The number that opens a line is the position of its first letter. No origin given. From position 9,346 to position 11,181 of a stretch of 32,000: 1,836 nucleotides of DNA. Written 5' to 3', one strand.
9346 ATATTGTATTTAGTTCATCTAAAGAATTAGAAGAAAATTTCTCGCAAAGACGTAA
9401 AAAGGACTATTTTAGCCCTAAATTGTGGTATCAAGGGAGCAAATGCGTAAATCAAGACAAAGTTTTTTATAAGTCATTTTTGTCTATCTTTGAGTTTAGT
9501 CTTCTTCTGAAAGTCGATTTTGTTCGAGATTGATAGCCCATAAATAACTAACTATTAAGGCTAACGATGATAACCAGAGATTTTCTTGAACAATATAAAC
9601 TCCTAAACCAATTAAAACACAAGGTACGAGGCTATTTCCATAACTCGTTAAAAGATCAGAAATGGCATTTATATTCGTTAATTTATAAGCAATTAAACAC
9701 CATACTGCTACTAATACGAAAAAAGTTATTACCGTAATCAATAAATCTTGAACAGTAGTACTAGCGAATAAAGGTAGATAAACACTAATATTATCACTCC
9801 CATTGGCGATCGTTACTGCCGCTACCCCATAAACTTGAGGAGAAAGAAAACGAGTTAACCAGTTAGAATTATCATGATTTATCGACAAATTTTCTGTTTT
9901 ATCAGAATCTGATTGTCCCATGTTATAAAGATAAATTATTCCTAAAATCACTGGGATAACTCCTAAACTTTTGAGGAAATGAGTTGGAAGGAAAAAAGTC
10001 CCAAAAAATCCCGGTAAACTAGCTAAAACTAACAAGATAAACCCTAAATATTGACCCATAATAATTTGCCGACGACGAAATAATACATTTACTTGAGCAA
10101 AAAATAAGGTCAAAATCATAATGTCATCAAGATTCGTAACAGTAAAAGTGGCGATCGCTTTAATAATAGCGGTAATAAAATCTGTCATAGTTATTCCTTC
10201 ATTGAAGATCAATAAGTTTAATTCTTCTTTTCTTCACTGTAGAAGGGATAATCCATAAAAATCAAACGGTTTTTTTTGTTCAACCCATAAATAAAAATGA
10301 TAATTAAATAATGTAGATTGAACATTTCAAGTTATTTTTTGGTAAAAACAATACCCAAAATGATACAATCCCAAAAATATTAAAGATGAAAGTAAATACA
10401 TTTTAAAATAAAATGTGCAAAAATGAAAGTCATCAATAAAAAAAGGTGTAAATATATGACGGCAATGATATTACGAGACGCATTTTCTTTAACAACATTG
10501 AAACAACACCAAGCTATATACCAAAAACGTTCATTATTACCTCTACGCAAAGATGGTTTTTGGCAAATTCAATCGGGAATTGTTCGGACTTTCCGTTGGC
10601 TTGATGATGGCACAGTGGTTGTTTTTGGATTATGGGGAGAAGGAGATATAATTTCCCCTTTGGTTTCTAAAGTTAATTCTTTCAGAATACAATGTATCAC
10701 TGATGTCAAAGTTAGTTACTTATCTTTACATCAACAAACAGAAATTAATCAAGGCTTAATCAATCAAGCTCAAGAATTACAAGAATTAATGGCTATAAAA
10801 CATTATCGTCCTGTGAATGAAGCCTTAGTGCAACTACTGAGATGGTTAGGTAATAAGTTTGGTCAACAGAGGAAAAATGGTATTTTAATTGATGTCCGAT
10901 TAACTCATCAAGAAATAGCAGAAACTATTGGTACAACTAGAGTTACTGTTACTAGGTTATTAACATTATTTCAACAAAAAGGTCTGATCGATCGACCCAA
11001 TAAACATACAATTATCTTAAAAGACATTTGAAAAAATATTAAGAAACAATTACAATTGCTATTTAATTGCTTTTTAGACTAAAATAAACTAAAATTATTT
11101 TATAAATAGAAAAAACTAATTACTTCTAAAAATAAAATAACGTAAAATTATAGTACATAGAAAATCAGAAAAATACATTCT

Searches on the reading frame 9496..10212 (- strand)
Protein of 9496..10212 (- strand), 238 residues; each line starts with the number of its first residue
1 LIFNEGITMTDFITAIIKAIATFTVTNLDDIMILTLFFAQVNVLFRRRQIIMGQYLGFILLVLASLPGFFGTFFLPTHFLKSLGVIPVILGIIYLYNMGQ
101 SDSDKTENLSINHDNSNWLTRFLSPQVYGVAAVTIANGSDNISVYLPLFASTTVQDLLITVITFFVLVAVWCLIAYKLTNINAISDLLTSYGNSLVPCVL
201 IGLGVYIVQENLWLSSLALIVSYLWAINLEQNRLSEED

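Call 66: search_protein_families(library=pfam, proteins=[window:9496-10212:-], max_evalue=0.00001)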
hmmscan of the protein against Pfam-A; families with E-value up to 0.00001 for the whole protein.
window:9496-10212:- (238 aa): 1 family
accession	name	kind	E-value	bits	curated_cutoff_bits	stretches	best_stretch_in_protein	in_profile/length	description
PF03596.19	Cad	-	1.1e-29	104.2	26.2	1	24-216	2-188/192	Cadmium resistance transporter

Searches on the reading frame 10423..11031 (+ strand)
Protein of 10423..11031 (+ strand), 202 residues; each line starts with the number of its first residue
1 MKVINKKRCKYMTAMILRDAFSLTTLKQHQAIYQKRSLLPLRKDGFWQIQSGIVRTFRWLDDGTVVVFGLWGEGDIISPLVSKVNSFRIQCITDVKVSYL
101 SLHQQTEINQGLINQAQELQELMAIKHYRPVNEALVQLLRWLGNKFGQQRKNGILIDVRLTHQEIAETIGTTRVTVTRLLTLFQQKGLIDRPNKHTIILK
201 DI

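Call 66: search_protein_families(library=pfam, proteins=[window:10423-11031:+], max_evalue=0.00001)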
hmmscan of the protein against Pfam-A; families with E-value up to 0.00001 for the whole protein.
window:10423-11031:+ (202 aa): 2 families
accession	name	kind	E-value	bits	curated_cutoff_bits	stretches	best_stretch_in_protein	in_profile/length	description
PF13545.12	HTH_Crp_2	-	3.1e-15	56.3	27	1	137-201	5-63/70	Crp-like helix-turn-helix domain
PF00325.26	Crp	-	4e-12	46.1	21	1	159-189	2-32/32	Bacterial regulatory proteins, crp family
